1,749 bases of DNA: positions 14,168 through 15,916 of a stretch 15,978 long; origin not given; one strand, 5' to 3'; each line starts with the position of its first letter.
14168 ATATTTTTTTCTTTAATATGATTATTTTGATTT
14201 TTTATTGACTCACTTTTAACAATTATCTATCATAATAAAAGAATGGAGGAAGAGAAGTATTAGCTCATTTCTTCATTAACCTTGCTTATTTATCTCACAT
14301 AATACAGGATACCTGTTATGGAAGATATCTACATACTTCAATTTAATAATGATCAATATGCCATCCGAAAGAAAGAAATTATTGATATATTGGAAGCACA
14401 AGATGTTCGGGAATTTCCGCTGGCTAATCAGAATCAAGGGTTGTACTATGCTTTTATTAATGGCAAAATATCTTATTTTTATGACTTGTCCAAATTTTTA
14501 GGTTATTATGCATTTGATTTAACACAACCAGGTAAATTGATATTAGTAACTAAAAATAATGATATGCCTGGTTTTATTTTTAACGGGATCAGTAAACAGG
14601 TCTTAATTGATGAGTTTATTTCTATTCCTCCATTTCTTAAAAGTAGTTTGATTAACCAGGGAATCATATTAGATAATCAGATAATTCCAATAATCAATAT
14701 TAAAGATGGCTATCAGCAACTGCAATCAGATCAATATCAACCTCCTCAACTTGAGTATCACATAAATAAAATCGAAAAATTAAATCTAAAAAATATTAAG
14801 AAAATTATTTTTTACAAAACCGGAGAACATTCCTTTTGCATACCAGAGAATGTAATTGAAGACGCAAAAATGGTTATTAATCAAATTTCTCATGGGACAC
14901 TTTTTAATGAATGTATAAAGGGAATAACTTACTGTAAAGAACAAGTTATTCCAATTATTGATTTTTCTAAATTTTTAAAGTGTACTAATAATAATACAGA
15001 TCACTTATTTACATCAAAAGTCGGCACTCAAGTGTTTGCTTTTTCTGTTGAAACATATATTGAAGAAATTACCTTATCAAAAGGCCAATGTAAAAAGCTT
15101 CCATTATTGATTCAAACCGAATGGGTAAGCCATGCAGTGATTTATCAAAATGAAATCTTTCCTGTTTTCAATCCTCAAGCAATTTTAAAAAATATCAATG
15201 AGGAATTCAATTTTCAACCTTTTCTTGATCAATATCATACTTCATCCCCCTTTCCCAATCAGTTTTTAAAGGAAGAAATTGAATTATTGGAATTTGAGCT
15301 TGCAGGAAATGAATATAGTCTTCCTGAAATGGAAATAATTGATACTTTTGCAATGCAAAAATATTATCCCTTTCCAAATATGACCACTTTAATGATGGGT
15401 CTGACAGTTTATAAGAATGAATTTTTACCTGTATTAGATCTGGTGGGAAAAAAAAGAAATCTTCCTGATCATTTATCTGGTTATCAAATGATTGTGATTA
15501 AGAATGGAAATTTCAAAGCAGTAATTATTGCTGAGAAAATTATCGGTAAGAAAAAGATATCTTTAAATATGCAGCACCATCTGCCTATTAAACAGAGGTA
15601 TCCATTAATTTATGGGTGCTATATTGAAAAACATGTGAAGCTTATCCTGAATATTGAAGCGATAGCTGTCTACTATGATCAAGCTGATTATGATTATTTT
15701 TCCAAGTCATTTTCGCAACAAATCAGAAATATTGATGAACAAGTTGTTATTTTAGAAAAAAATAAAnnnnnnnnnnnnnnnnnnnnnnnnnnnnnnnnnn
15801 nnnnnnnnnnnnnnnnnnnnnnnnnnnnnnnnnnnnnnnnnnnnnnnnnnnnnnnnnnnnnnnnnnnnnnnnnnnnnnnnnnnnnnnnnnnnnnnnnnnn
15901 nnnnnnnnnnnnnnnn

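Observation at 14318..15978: Protein with about four CheW-like domains in tandem, fused to an acidic tandem-repeat tail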

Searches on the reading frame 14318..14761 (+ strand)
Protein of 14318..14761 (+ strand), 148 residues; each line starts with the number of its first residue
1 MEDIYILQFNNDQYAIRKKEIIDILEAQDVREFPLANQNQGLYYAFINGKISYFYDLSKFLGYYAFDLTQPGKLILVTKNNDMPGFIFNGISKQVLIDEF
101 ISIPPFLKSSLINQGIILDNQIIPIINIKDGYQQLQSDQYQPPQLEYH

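Call 6: search_protein_families(library=pfam, proteins=[window:14318-14761:+], max_evalue=10)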
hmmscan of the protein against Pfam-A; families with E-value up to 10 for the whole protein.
seq(148 aa): 1 family
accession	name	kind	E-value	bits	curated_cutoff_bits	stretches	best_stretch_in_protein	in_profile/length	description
PF01584.24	CheW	-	4.6e-06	26.7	23.5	1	8-129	6-131/138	CheW-like domain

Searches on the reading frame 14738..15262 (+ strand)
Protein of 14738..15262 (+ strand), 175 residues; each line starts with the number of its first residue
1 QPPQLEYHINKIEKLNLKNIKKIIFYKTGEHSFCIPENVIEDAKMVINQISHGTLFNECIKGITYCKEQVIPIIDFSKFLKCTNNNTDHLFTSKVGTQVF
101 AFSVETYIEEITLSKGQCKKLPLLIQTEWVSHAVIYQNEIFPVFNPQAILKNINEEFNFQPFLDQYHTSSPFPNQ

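Call 6: search_protein_families(library=pfam, proteins=[window:14738-15262:+], max_evalue=10)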
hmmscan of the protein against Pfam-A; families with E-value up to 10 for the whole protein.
seq(175 aa): 3 families
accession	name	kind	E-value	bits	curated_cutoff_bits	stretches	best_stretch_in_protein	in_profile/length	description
PF01584.24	CheW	-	7.8e-08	32.5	23.5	1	24-152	3-136/138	CheW-like domain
PF19990.4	DUF6426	-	0.11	12.5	25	1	89-135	132-176/203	Family of unknown function (DUF6426)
PF19566.4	Snx8_BAR_dom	-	0.18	11.6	27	1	3-67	151-216/258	Sorting nexin 8/Mvp1 BAR domain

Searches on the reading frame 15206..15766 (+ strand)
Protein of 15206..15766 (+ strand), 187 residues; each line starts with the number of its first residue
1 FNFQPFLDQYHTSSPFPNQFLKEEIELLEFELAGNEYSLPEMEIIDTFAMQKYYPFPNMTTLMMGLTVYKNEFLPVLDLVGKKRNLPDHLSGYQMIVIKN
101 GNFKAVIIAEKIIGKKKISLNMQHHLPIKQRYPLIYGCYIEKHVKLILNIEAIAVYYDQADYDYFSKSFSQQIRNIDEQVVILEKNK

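Call 6: search_protein_families(library=pfam, proteins=[window:15206-15766:+], max_evalue=10)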
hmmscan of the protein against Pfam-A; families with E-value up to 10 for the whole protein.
seq(187 aa): 1 family
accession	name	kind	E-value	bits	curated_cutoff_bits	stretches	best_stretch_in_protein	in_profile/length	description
PF01584.24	CheW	-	2.2e-09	37.5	23.5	1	27-153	2-133/138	CheW-like domain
